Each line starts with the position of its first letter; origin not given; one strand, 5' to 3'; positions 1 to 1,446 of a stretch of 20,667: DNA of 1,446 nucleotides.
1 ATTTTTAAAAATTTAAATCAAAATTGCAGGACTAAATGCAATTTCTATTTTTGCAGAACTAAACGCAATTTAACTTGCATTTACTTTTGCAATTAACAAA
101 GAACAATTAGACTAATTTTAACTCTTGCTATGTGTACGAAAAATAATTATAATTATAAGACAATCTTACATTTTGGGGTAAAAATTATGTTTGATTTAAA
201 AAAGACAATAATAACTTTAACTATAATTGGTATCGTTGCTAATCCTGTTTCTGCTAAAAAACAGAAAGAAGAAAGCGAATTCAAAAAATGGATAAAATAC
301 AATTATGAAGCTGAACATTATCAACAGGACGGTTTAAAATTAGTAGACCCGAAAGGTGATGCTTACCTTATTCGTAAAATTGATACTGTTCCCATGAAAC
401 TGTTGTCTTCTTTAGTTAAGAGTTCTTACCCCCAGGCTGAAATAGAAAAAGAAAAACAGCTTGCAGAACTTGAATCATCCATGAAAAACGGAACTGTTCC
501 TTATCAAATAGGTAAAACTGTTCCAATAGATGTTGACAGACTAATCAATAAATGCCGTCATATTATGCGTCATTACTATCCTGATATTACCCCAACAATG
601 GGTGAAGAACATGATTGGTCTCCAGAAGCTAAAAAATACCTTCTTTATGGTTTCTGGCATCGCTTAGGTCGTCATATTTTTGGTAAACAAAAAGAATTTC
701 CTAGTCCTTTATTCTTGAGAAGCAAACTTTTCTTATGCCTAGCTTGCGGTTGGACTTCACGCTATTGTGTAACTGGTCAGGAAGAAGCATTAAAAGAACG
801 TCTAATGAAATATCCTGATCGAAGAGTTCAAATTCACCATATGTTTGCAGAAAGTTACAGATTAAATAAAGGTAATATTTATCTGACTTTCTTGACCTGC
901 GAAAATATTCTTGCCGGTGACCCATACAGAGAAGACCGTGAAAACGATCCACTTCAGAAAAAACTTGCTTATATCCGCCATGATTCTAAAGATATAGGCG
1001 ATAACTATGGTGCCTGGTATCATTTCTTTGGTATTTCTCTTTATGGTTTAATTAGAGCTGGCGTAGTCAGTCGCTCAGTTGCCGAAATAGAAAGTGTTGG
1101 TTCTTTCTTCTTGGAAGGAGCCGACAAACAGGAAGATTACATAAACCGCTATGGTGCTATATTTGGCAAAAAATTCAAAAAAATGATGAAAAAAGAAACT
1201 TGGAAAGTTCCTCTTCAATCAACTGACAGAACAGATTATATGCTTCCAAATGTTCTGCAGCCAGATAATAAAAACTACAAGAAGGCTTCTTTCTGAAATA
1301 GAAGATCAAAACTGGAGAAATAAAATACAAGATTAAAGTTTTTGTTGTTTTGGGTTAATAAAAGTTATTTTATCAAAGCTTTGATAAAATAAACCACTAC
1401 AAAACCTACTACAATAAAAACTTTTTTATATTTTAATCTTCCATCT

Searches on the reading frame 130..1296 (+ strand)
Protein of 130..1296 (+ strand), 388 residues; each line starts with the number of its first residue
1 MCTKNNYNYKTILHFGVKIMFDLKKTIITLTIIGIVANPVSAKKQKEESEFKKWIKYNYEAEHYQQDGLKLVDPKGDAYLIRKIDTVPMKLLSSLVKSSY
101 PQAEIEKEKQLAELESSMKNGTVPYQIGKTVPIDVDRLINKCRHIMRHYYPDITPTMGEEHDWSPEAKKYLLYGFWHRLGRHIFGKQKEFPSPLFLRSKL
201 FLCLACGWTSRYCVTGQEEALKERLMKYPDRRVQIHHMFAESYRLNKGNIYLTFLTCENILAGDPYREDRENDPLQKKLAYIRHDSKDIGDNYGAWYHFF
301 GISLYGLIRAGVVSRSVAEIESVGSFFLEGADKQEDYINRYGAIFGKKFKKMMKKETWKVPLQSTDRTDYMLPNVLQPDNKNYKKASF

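Call 27: search_protein_families(library=pfam, proteins=[window:130-1296:+])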
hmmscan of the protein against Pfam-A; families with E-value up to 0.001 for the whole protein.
window:130-1296:+ (388 aa): 0 families

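Call 75: find_encoding_contigs(protein=window:130-1296:+, flank=10000, max_places=10)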
Protein window:130-1296:+ (388 aa): 4 contigs read that carry it; 1 place shown.
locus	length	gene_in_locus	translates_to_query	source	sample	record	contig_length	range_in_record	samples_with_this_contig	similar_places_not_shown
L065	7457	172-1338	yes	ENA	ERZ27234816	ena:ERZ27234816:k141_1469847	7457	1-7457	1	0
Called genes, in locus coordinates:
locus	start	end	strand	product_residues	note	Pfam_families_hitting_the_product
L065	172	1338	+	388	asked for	-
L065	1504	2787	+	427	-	PF00654:Voltage_CLC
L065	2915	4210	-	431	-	-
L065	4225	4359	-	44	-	-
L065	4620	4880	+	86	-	-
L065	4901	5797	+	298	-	PF01435:Peptidase_M48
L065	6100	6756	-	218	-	-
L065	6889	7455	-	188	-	?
